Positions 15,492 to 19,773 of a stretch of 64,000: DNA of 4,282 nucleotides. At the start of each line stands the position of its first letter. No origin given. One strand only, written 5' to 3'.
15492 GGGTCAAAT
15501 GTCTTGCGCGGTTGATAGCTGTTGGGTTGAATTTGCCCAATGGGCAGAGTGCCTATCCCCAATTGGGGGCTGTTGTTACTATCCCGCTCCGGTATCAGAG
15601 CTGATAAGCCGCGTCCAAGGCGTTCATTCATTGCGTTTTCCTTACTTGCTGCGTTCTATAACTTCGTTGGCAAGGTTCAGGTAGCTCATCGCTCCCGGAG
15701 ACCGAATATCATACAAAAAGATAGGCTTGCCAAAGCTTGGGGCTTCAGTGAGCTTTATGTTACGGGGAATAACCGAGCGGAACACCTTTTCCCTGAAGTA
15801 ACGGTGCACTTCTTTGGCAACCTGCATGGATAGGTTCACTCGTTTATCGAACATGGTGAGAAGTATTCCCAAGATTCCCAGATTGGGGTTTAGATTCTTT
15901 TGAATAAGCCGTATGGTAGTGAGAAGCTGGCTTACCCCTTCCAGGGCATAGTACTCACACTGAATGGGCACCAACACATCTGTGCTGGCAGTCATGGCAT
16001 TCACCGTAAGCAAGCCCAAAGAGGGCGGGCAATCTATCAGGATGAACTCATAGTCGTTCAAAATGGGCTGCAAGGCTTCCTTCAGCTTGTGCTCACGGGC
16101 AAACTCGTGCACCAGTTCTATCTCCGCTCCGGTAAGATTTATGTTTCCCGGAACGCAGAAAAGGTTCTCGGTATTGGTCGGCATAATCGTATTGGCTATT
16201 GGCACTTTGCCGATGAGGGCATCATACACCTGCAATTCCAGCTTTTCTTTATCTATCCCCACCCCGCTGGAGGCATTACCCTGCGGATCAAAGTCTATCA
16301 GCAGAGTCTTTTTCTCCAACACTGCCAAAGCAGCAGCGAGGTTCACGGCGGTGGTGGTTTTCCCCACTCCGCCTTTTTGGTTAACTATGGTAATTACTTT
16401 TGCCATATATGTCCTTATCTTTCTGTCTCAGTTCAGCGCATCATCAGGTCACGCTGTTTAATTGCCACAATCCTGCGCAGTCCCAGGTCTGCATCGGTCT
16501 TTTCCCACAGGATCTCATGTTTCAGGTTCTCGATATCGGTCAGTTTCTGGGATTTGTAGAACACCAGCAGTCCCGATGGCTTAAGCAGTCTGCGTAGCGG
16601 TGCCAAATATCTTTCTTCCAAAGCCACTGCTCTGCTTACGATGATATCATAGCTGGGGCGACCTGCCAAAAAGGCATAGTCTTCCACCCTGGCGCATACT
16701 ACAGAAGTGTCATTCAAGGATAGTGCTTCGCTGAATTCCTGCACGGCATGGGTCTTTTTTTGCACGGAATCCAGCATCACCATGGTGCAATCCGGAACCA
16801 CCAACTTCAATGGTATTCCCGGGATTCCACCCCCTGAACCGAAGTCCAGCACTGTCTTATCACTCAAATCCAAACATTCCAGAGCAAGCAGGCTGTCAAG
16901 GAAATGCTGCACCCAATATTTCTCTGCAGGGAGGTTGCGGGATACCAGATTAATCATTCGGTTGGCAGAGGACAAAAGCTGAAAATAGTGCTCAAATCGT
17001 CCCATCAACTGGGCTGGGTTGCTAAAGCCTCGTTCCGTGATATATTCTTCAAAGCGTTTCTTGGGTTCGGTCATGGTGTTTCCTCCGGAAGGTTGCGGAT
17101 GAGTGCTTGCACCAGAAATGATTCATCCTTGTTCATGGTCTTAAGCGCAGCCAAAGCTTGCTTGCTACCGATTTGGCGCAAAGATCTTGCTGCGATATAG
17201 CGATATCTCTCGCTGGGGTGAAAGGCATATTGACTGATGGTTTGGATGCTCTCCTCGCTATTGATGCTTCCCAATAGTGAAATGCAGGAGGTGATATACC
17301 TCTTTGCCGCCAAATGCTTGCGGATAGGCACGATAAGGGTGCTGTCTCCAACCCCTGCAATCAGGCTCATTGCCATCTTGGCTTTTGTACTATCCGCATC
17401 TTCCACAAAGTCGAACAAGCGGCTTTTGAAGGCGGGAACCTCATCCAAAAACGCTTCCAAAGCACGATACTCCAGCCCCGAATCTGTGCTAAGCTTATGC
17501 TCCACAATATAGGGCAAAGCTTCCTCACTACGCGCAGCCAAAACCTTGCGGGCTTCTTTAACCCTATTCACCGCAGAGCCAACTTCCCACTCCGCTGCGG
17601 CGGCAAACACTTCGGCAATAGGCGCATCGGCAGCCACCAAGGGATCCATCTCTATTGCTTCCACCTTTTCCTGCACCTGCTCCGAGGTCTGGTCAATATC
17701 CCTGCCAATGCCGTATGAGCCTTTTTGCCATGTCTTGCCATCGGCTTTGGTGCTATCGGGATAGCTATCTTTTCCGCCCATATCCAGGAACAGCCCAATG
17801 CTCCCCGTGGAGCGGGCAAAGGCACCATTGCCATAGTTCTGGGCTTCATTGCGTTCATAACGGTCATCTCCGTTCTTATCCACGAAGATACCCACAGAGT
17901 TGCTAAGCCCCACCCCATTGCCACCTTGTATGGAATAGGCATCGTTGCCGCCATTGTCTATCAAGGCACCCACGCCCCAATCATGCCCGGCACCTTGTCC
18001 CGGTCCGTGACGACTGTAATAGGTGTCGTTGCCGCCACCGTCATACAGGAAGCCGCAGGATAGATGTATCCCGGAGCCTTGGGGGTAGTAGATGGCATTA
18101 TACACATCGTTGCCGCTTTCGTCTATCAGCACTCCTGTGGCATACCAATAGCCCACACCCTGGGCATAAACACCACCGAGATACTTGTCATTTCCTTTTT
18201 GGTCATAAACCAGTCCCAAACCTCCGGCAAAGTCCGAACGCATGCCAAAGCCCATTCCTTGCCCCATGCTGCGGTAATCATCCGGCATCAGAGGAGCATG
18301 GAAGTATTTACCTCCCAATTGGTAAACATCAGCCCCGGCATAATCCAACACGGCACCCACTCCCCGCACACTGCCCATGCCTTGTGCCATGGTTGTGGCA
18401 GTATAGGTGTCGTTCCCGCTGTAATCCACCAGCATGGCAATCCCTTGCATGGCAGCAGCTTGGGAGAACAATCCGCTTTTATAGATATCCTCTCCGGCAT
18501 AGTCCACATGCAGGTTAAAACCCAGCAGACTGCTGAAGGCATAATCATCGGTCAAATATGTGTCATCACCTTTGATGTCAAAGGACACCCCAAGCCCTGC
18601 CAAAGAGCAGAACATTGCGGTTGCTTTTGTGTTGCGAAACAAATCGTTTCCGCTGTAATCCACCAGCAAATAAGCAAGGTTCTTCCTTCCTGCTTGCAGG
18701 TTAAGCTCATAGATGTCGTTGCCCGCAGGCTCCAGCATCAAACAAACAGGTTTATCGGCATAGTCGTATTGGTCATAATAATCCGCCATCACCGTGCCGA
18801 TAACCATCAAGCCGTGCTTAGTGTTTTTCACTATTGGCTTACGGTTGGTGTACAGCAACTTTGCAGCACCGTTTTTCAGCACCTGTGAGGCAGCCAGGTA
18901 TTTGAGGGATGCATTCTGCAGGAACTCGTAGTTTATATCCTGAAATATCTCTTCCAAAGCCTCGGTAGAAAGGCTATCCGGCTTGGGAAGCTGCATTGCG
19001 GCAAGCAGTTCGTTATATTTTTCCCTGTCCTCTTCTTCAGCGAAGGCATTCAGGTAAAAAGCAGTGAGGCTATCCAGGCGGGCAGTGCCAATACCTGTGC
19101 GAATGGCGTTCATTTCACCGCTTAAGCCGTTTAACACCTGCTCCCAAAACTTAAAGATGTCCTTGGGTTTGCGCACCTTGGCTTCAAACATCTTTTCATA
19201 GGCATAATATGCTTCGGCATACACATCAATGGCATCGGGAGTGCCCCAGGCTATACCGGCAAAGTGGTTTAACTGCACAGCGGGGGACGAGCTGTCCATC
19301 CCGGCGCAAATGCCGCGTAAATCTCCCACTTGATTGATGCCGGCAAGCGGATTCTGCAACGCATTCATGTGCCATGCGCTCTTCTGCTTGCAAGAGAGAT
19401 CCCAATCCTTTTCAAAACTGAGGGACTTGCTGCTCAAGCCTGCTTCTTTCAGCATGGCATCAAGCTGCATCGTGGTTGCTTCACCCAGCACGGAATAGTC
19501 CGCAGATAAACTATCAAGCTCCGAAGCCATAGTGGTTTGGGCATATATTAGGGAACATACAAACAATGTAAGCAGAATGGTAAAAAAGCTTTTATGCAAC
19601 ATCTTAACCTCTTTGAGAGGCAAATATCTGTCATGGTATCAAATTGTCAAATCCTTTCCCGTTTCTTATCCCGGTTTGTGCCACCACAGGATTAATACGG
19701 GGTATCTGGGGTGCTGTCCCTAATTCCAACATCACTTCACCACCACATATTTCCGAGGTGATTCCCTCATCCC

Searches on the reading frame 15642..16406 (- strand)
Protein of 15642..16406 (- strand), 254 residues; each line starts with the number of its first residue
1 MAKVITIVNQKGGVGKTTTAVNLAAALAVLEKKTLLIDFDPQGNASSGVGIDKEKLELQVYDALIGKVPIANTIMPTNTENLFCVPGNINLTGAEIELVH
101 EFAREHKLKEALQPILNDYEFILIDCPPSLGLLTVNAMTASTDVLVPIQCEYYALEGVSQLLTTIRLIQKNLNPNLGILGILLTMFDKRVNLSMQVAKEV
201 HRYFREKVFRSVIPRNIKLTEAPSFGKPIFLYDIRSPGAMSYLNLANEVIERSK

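Call 8: search_protein_families(library=pfam, proteins=[window:15642-16406:-], max_evalue=0.001)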
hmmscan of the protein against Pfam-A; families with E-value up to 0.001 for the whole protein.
window:15642-16406:- (254 aa): 7 families
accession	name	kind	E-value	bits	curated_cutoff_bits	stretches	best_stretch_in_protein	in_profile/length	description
PF13614.12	AAA_31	-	2e-67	227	27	1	3-178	2-177/177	AAA domain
PF01656.29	CbiA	-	1.6e-29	102.8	25.4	1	5-229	1-125/125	CobQ/CobB/MinD/ParA nucleotide binding domain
PF10609.15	ParA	-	2.8e-11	43.8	27.1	1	2-249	3-245/246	NUBPL iron-transfer P-loop NTPase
PF06564.18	CBP_BcsQ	-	4.7e-10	39.8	21.3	1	4-247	3-231/234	Cellulose biosynthesis protein BcsQ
PF09140.17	MipZ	-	1.1e-08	35.2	20.7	1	4-41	2-39/262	ATPase MipZ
PF00142.24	Fer4_NifH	-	1e-07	32.2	25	1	8-46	5-43/271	4Fe-4S iron sulfur cluster binding proteins, NifH/frxC family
PF02374.21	ArsA_ATPase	-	2.7e-07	30.6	24.3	1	7-61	5-59/305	Anion-transporting ATPase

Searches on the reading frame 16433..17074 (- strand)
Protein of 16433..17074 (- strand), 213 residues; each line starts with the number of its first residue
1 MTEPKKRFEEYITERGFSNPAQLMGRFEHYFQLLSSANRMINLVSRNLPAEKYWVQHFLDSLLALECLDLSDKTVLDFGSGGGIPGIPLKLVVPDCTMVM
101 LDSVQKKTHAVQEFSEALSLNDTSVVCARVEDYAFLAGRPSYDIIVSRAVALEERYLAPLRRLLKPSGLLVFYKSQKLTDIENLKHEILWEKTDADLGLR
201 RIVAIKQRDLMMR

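Call 62: search_protein_families(library=pfam, proteins=[window:16433-17074:-], max_evalue=0.0001)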
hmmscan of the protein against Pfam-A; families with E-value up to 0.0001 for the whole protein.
window:16433-17074:- (213 aa): 4 families
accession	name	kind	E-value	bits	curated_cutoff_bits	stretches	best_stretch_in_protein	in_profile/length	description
PF02527.21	GidB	-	1.8e-37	128.9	27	1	27-191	5-166/184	rRNA small subunit methyltransferase G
PF13649.12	Methyltransf_25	-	2.4e-06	28.6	27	1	75-168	1-97/97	Methyltransferase domain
PF08241.18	Methyltransf_11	-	7e-05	23.8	21.2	0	76-172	1-95/95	Methyltransferase domain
PF05175.20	MTS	-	9.3e-05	22.6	23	0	63-147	22-104/170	Methyltransferase small domain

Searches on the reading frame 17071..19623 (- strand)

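Call 8: search_protein_families(library=pfam, proteins=[window:17071-19623:-], max_evalue=0.001)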
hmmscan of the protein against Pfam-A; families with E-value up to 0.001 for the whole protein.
window:17071-19623:- (850 aa): 1 family
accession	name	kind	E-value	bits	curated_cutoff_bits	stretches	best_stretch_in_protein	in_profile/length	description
PF13646.12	HEAT_2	-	1.1e-07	32.5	27.7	1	781-844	21-86/88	HEAT repeats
